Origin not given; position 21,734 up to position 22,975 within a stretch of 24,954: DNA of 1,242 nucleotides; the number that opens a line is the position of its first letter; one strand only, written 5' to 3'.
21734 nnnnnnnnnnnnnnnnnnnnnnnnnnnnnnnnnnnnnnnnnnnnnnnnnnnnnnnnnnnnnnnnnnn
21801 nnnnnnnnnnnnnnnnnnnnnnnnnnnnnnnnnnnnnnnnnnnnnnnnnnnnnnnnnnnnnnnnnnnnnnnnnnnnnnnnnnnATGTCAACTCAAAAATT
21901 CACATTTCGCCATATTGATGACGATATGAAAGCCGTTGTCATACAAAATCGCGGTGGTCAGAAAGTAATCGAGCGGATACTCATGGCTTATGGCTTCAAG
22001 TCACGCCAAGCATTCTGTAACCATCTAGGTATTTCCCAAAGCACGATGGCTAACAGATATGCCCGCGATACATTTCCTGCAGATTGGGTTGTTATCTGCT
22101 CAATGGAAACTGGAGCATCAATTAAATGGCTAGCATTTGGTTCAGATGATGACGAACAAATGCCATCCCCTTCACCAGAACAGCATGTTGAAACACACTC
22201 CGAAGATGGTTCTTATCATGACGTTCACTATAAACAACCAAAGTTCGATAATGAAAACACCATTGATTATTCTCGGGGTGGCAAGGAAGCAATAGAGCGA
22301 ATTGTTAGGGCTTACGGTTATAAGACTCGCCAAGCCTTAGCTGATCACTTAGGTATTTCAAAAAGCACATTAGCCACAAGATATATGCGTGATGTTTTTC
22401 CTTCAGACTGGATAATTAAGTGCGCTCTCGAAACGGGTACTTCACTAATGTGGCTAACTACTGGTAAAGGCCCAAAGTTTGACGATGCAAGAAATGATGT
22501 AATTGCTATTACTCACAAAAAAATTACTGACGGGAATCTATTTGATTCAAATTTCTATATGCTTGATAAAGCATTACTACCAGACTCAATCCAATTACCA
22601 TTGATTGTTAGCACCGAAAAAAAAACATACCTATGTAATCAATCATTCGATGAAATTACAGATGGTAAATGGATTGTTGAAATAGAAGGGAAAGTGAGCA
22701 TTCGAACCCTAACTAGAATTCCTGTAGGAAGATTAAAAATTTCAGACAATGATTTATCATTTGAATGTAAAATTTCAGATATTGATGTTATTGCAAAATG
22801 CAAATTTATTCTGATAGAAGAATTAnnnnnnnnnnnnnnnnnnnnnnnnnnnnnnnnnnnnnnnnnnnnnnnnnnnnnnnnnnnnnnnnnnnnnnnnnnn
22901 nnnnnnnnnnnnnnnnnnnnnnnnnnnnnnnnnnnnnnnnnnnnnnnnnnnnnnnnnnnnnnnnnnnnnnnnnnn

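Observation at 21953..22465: CI repressor with tandem duplication of its DNA-binding domain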

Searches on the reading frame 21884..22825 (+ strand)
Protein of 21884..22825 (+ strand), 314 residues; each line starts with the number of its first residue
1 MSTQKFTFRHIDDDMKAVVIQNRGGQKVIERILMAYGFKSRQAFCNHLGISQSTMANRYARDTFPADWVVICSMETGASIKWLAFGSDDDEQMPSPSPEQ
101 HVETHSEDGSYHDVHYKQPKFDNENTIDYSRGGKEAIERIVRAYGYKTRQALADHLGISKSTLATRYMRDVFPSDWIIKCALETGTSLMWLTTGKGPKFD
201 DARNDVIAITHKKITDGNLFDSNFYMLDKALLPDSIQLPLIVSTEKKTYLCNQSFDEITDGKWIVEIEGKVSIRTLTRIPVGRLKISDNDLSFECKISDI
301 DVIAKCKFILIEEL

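Call 3: search_protein_families(library=pfam, proteins=[window:21884-22825:+], max_evalue=1)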
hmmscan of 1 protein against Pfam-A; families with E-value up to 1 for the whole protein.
window:21884-22825:+ (314 aa): 19 families
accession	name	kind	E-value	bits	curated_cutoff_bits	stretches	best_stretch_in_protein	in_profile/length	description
PF07022.19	Phage_CI_repr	-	1.8e-57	192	22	2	135-198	1-64/65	Bacteriophage CI repressor helix-turn-helix domain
PF16452.10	Phage_CI_C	-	5.1e-32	110.6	27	1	209-307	2-100/101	Bacteriophage CI repressor C-terminal domain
PF18024.7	HTH_50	-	0.00079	19.5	27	1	38-61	23-46/50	Helix-turn-helix domain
PF20432.4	Xre-like-HTH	-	0.0023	18.6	25.8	1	134-169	12-44/63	Antitoxin Xre-like helix-turn-helix domain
PF16771.11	RTT107_BRCT_6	-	0.0025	18.4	27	0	21-73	16-70/114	Regulator of Ty1 transposition protein 107 BRCT domain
PF13560.12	HTH_31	-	0.011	16.5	27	1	141-164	9-32/64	Helix-turn-helix domain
PF13518.12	HTH_28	-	0.036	14.6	25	0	139-164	4-30/52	Helix-turn-helix domain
PF00165.29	HTH_AraC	-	0.038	14.6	26.6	0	29-45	11-26/42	Bacterial regulatory helix-turn-helix proteins, AraC family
PF04967.18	HTH_10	-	0.038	14.2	23.1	1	150-164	27-41/53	HTH DNA binding domain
PF07453.19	NUMOD1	-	0.046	14.4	22.8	0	150-166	20-35/37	NUMOD1 domain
PF13693.12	HTH_35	-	0.058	13.8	25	0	149-190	18-59/75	Winged helix-turn-helix DNA-binding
PF14091.12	DUF4269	-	0.076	13.7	28.9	0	7-51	98-141/151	Domain of unknown function (DUF4269)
PF02081.20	TrpBP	-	0.088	13.1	21.3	0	174-201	3-30/69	Tryptophan RNA-binding attenuator protein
PF13412.12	HTH_24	-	0.095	12.7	21.9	1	145-166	16-37/48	Winged helix-turn-helix DNA-binding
PF13022.12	HTH_Tnp_1_2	-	0.12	12.9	27.9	0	29-55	15-43/122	Helix-turn-helix of insertion element transposase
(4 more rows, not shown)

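Call 8: find_homologous_proteins(query=window:21884-22825:+)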
Query window:21884-22825:+ (314 aa): 651 proteins with E <= 0.001 among 1725 candidates; the best 120 are listed.
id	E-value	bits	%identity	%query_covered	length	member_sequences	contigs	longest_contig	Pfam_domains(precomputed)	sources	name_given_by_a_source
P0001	2.0e-208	709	98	100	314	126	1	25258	PF07022.20,PF16452.11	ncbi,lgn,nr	ncbi:TPA: phage repressor protein CI [Escherichia coli]|nr:phage repressor protein CI [Escherichia c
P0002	1.6e-126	440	61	97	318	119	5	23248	PF07022.20,PF16452.11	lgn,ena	-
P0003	1.1e-120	421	61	97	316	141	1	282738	PF07022.20,PF16452.11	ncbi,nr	ncbi:Repressor protein CI [Salmonella enterica]|nr:Repressor protein CI [Salmonella enterica]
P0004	4.1e-120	419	59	99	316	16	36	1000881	PF07022.20,PF16452.11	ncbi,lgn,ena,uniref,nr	ncbi:TPA: phage repressor protein CI [Escherichia coli]|uniref:phage repressor protein CI n=1 Tax=Es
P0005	6.3e-117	408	59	99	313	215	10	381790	PF07022.20,PF16452.11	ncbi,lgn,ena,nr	ncbi:phage repressor protein CI [Escherichia coli]|nr:phage repressor protein CI [Escherichia coli]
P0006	5.7e-116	405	58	99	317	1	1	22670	PF07022.20,PF16452.11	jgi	jgi:phage repressor protein C with HTH and peptisase S24 domain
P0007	1.0e-115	404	58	99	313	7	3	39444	PF18024.8,PF07022.20,PF16452.11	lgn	-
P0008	3.7e-115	403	60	93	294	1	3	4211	PF20432.5,PF07022.20,PF16452.11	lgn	-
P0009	1.3e-113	398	56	100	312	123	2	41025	PF07022.20,PF16452.11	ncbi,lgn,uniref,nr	ncbi:TPA: phage repressor protein CI [Escherichia coli]|uniref:phage repressor protein CI n=1 Tax=Es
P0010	2.8e-113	397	57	97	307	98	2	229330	PF07022.20,PF16452.11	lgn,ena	-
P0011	3.3e-113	396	57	100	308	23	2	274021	PF18024.8,PF07022.20,PF16452.11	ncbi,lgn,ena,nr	ncbi:helix-turn-helix domain-containing protein [Klebsiella pneumoniae]|nr:helix-turn-helix domain-c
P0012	6.3e-113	395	56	100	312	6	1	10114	PF07022.20,PF16452.11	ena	-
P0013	8.3e-113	395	56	100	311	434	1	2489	PF07022.20,PF16452.11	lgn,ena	-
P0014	7.0e-111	389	57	97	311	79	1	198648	PF07022.20,PF16452.11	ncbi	ncbi:phage repressor protein CI [Escherichia coli]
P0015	2.5e-110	387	55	100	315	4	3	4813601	PF07022.20,PF16452.11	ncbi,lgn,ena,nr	ncbi:Repressor protein CI [Enterobacter cancerogenus]|nr:phage repressor protein CI [Enterobacter ca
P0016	2.1e-109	384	59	97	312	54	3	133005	PF07022.20,PF16452.11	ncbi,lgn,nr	ncbi:TPA: Repressor protein CI [Escherichia coli]|nr:Repressor protein CI [Escherichia coli]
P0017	3.0e-109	383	54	100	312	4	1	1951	PF07022.20,PF16452.11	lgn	-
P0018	1.9e-108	381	56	93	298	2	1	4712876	PF07022.20,PF16452.11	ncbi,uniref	ncbi:phage repressor protein CI [Enterobacter bugandensis]|uniref:phage repressor protein CI n=1 Tax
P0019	4.0e-108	380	55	99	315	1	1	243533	PF07022.20,PF16452.11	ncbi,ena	ncbi:phage repressor protein CI [Citrobacter freundii]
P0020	1.1e-107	378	55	100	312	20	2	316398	PF07022.20,PF16452.11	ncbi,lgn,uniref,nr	ncbi:phage repressor protein CI [Escherichia coli]|uniref:phage repressor protein CI n=1 Tax=Escheri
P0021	1.7e-104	368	56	97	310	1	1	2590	PF07022.20,PF16452.11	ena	-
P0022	2.4e-104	367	54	97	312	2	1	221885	PF07022.20,PF16452.11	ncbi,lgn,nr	ncbi:Repressor protein CI [Enterobacteriaceae bacterium RIT714]|nr:Repressor protein CI [Enterobacte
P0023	4.4e-104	366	55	97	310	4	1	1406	PF07022.20,PF16452.11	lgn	-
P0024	1.8e-103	364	54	91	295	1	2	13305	PF07022.20,PF16452.11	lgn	-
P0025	2.5e-103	364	54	97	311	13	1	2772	PF18024.8,PF07022.20,PF16452.11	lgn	-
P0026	3.8e-103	363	53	100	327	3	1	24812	PF07022.20,PF16452.11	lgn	-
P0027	2.1e-101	358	54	100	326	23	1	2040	PF07022.20,PF16452.11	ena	-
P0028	1.1e-100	355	52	97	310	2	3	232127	PF07022.20,PF16452.11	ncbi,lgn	-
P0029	5.8e-100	353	80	62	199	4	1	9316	PF07022.20,PF16452.11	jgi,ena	jgi:phage repressor protein C with HTH and peptisase S24 domain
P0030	1.0e-98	349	53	93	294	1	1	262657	PF20432.5,PF07022.20,PF16452.11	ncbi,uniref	ncbi:phage repressor protein CI [Kosakonia oryzendophytica]|uniref:phage repressor protein CI n=1 Ta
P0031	4.7e-96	340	77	62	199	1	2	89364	PF07022.20,PF16452.11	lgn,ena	-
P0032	3.1e-95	337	51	97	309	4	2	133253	PF18024.8,PF07022.20,PF16452.11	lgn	-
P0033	1.1e-94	335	51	97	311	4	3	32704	PF07022.20,PF16452.11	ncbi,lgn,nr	ncbi:TPA: phage repressor protein CI [Klebsiella michiganensis]|nr:phage repressor protein CI [Klebs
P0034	4.8e-94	333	51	99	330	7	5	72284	PF07022.20,PF16452.11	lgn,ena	-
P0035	2.3e-92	328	50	100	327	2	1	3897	PF07022.20,PF16452.11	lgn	-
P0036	2.6e-89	318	70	61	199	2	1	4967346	PF07022.20,PF16452.11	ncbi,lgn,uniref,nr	ncbi:phage repressor protein CI [Kosakonia sacchari]|uniref:Phage repressor protein CI n=1 Tax=Kosak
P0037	2.9e-87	311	48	90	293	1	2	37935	PF20432.5,PF07022.20,PF16452.11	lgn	-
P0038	4.1e-87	311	69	62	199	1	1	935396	PF07022.20,PF16452.11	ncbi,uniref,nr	ncbi:helix-turn-helix domain-containing protein [Enterobacter roggenkampii]|uniref:phage repressor p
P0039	8.8e-87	309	67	62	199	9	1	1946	PF07022.20,PF16452.11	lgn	-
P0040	2.0e-86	308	48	100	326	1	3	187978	PF07022.20,PF16452.11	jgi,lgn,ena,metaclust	metaclust:\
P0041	9.6e-86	306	52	89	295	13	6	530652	PF07022.20,PF16452.11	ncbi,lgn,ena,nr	ncbi:phage repressor protein CI [Enterobacter roggenkampii]|nr:phage repressor protein CI [Enterobac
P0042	1.8e-85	305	47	99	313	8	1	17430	PF18024.8,PF07022.20,PF16452.11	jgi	-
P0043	2.8e-84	301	48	91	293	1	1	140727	PF20432.5,PF07022.20,PF16452.11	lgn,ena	-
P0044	4.0e-84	301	68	62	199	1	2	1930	PF07022.20,PF16452.11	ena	-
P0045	5.1e-83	297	70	60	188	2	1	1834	PF07022.20,PF16452.11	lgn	-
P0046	2.3e-81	292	48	93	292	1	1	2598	PF20432.5,PF18024.8,PF07022.20,PF16452.11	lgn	-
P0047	1.1e-79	286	61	70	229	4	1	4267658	PF07022.20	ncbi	-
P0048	1.3e-78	283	43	92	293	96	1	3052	PF07022.20,PF16452.11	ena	-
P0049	1.5e-78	282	49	57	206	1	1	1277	PF07022.20,PF16452.11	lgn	-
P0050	2.7e-78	282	46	90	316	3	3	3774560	PF07022.20,PF16452.11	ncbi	ncbi:helix-turn-helix domain-containing protein [Edwardsiella tarda]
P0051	3.5e-78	281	49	57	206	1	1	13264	PF07022.20,PF16452.11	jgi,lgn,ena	-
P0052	1.1e-76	276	44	90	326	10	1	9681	PF07022.20,PF16452.11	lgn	-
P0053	1.4e-74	269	43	90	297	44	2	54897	PF07022.20,PF16452.11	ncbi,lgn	ncbi:TPA: phage repressor protein CI [Escherichia coli]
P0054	3.4e-74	268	58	62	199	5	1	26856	PF07022.20,PF16452.11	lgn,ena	-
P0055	1.4e-72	263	46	57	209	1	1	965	PF07022.20,PF16452.11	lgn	-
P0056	1.9e-72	262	60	56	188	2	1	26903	PF07022.20,PF16452.11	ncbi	ncbi:phage repressor protein CI [Pectobacterium cacticida]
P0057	3.4e-72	262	62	60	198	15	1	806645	PF07022.20,PF16452.11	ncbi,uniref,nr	ncbi:phage repressor protein CI [Enterobacter roggenkampii]|uniref:phage repressor protein CI n=1 Ta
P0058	2.6e-71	259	60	58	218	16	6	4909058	PF07022.20,PF16452.11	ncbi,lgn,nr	ncbi:hypothetical protein DZA65_00781 [Dickeya dianthicola]|nr:hypothetical protein DZA65_00781 [Dic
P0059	2.7e-71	259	59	60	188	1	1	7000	PF07022.20,PF16452.11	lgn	-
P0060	3.1e-71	258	57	62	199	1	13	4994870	PF07022.20,PF16452.11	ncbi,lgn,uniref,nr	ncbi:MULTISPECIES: phage repressor protein CI [Pectobacterium]|uniref:Phage repressor protein n=1 Ta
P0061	5.1e-71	258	58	60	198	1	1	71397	PF07022.20,PF16452.11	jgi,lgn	-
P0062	3.0e-70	255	57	62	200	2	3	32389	PF07022.20,PF16452.11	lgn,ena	-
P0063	3.2e-70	255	45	57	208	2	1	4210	PF07022.20,PF16452.11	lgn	-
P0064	3.4e-70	255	60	60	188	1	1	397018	PF07022.20,PF16452.11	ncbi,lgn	-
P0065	5.5e-70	254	56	59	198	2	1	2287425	PF07022.20,PF16452.11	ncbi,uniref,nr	ncbi:phage repressor protein CI [Pectobacterium carotovorum]|uniref:phage repressor protein CI n=1 T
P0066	5.6e-70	254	57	58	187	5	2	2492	PF07022.20,PF16452.11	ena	-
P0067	5.7e-70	254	55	62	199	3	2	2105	PF07022.20,PF16452.11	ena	-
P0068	7.7e-70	254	57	61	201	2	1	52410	PF07022.20,PF16452.11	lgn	-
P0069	1.0e-69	253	58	58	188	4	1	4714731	PF07022.20,PF16452.11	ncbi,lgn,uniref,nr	ncbi:phage repressor protein [Dickeya zeae]|uniref:Phage repressor protein n=1 Tax=Dickeya zeae TaxI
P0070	1.1e-69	253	57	62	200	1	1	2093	PF07022.20,PF16452.11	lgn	-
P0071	3.5e-69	252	56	60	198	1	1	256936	PF07022.20,PF16452.11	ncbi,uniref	ncbi:phage repressor protein CI [Pectobacterium versatile]|uniref:phage repressor protein CI n=1 Tax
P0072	7.0e-69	251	59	57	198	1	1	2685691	PF07022.20,PF16452.11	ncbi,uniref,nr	ncbi:phage repressor protein CI [Pectobacterium carotovorum]|uniref:phage repressor protein CI n=1 T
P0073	1.9e-68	249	55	62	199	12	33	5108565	PF07022.20,PF16452.11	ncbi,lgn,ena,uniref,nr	ncbi:TPA: phage repressor protein CI [Citrobacter freundii]|uniref:phage repressor protein CI n=1 Ta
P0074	2.2e-68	249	57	62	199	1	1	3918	PF07022.20,PF16452.11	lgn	-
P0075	2.6e-68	249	58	59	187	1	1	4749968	PF07022.20,PF16452.11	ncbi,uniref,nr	ncbi:phage repressor protein CI [Dickeya zeae]|uniref:Phage repressor protein n=1 Tax=Dickeya zeae T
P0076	3.2e-68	248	57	57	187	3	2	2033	PF07022.20,PF16452.11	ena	-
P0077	3.3e-68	248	60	57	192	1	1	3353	PF07022.20,PF16452.11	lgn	-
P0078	3.8e-68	248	58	61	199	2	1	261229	PF07022.20,PF16452.11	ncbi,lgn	ncbi:TPA: phage repressor protein CI [Enterobacter hormaechei subsp. steigerwaltii]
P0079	5.1e-68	248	57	60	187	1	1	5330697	PF07022.20,PF16452.11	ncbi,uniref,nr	ncbi:phage repressor protein [Brenneria izadpanahii]|uniref:Phage repressor protein n=1 Tax=Brenneri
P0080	1.5e-67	246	56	60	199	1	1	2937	PF07022.20,PF16452.11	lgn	-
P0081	1.9e-67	246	58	61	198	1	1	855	PF07022.20,PF16452.11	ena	-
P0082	2.2e-67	246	57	59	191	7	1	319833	PF07022.20,PF16452.11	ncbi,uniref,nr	ncbi:helix-turn-helix domain-containing protein [Pectobacterium carotovorum]|uniref:phage repressor 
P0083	3.9e-67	245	56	62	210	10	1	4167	PF07022.20,PF16452.11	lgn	-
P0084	6.0e-67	244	46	57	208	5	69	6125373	PF07022.20,PF16452.11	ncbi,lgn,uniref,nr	ncbi:phage repressor protein [Salmonella enterica subsp. diarizonae]|uniref:Phage repressor protein 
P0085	6.2e-67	244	52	62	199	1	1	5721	PF07022.20,PF16452.11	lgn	-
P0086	8.2e-67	244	59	57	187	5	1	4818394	PF07022.20,PF16452.11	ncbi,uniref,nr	ncbi:CI repressor [Dickeya parazeae Ech586]|uniref:CI repressor n=1 Tax=Dickeya zeae (strain Ech586)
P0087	8.4e-67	244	58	61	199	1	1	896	PF07022.20,PF16452.11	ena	-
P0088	8.6e-67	244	58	61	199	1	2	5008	PF07022.20,PF16452.11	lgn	-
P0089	9.6e-67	244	56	60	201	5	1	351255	PF07022.20,PF16452.11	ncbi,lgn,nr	ncbi:phage repressor protein CI [Cronobacter universalis]|nr:phage repressor protein CI [Cronobacter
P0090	1.3e-66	243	58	60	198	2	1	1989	PF07022.20,PF16452.11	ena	-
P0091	1.7e-66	243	58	61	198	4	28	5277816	PF07022.20,PF16452.11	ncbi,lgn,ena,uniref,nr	ncbi:phage repressor protein CI [Klebsiella quasipneumoniae subsp. similipneumoniae]|uniref:Phage re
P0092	8.4e-66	241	56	61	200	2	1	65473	PF07022.20,PF16452.11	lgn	-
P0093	1.3e-65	240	52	60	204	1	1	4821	PF07022.20,PF16452.11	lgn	-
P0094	2.0e-65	239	44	60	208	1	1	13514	PF07022.20,PF16452.11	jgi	jgi:hypothetical protein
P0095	3.2e-65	239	58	57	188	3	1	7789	PF07022.20,PF16452.11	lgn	-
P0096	3.9e-65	238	56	55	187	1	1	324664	PF07022.20,PF16452.11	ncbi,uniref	ncbi:phage repressor protein CI [Pectobacterium cacticida]|uniref:phage repressor protein CI n=1 Tax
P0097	5.2e-65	238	56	60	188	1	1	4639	PF07022.20,PF16452.11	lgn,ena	-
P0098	5.6e-65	238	57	61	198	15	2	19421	PF07022.20,PF16452.11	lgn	-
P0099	6.2e-65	238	56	60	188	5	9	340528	PF07022.20,PF16452.11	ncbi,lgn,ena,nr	ncbi:phage repressor protein [Escherichia coli]|nr:phage repressor protein [Escherichia coli] EFH865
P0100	6.7e-65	238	55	59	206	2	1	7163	PF07022.20,PF16452.11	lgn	-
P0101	1.6e-64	236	53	62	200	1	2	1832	PF07022.20,PF16452.11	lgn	-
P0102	1.7e-64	236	45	58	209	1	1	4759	PF07022.20,PF16452.11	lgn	-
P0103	1.8e-64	236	55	57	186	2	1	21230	PF07022.20,PF16452.11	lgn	-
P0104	2.0e-64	236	53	59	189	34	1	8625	PF07022.20,PF16452.11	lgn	-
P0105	2.3e-64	236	55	59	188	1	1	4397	PF07022.20,PF16452.11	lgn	-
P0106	2.7e-64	236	56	57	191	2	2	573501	PF07022.20,PF16452.11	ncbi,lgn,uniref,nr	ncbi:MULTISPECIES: phage repressor protein CI [Yersinia]|uniref:phage repressor protein CI n=1 Tax=Y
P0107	3.5e-64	235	54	57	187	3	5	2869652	PF07022.20,PF16452.11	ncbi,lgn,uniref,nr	ncbi:Bacteriophage CI repressor helix-turn-helix domain [Serratia marcescens]|uniref:phage repressor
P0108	4.9e-64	235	44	59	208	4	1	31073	PF07022.20,PF16452.11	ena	-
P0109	5.3e-64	235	55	57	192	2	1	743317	PF07022.20,PF16452.11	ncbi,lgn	ncbi:TPA: phage repressor protein CI [Yersinia enterocolitica]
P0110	6.2e-64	234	55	61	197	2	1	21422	PF07022.20,PF16452.11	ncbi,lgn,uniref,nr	ncbi:phage repressor protein CI [Klebsiella quasipneumoniae]|uniref:phage repressor protein CI n=1 T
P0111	9.2e-64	234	58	60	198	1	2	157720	PF07022.20,PF16452.11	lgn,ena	-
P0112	9.6e-64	234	55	59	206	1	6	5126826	PF07022.20,PF16452.11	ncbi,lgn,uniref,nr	ncbi:hypothetical protein STW0522CIT26_31830 [Citrobacter portucalensis]|uniref:phage repressor prot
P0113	1.0e-63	234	45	82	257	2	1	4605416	PF07022.20,PF16452.11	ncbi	-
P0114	1.1e-63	234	45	59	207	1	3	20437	PF07022.20,PF16452.11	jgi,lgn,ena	-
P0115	1.2e-63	234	57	57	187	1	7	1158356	PF07022.20,PF16452.11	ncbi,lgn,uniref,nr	ncbi:phage repressor protein CI [Klebsiella aerogenes]|uniref:phage repressor protein CI n=1 Tax=Kle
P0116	1.5e-63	233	54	60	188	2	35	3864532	PF07022.20,PF16452.11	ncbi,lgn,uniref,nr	ncbi:phage repressor protein CI [Yersinia ruckeri]|uniref:CI repressor n=1 Tax=Yersinia ruckeri TaxI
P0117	1.8e-63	233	47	55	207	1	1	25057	PF07022.20,PF16452.11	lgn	-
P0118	2.0e-63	233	55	60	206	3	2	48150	PF07022.20,PF16452.11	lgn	-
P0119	2.3e-63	233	55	57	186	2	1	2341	PF07022.20,PF16452.11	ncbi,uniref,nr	ncbi:phage repressor protein CI [Serratia marcescens]|uniref:phage repressor protein CI n=1 Tax=Serr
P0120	2.4e-63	233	56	57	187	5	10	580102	PF07022.20,PF16452.11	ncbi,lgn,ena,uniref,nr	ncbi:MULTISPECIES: phage repressor protein CI [Enterobacteriaceae]|uniref:phage repressor protein CI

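Call 28: find_related_loci(query=A1, collection=genome_contigs, flank=3000)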
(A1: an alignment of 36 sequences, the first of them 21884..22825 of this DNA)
Query A1 (314 aa) in genome_contigs; peptide patterns used: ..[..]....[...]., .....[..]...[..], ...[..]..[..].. (x = any residue, [..] = any of these).
356 stretches matched a pattern; 54 encode a relative of the query (tblastn E <= 1e-3); 54 distinct loci.
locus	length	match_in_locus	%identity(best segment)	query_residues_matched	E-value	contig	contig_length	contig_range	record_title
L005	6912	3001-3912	54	1-306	1e-110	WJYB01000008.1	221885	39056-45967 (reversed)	Enterobacteriaceae bacterium RIT714 8, whole genome shotgun sequence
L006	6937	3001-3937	61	1-311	2e-95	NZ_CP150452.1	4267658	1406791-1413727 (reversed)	Dryocola sp. BD586 chromosome, complete genome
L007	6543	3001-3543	56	24-305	2e-74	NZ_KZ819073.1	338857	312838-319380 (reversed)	Brenneria corticis strain CFCC 11842 scaffold3, whole genome shotgun sequence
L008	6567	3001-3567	55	24-305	9e-74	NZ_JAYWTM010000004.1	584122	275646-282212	Brenneria populi strain D9-5 contig4, whole genome shotgun sequence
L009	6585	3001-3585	53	22-313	2e-68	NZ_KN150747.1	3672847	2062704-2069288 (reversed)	Yersinia ruckeri ATCC 29473 scaffold1, whole genome shotgun sequence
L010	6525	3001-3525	54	24-300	2e-66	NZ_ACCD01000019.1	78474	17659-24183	Yersinia rohdei ATCC 43380 contig00241, whole genome shotgun sequence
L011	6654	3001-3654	52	3-314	7e-66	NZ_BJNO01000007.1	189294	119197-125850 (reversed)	Raoultella terrigena strain NBRC 14941 sequence07, whole genome shotgun sequence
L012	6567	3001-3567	48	23-311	1e-62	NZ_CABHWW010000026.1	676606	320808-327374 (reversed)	Yersinia alsatica strain IP38850, whole genome shotgun sequence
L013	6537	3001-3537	49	24-305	1e-62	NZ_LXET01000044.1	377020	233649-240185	Hafnia paralvei ATCC 29927 Sequence00044, whole genome shotgun sequence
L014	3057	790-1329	49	23-305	3e-62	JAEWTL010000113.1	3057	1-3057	MAG: Bacillota bacterium isolate OH_SDB_141 k127_573646, whole genome shotgun sequence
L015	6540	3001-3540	52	22-305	6e-61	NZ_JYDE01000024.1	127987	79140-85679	Rahnella inusitata strain DSM 30078 Rahnella_gaviniae_DSM_30078_contig_24, whole genome shotgun sequence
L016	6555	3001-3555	50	22-304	3e-59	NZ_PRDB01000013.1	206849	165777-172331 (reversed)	Klebsiella michiganensis strain DSM 25444 contig_13, whole genome shotgun sequence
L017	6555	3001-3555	49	22-304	2e-58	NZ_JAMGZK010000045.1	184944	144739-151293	Silvania hatchlandensis strain H19S6 NODE_11_length_184944_cov_55.632810, whole genome shotgun sequence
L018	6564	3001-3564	48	24-310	2e-56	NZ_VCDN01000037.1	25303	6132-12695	Xenorhabdus santafensis strain 12 WTCHG_223154_282_1_contig_37, whole genome shotgun sequence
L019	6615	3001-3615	44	24-310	2e-56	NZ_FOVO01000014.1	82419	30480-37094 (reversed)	Xenorhabdus japonica strain DSM 16522, whole genome shotgun sequence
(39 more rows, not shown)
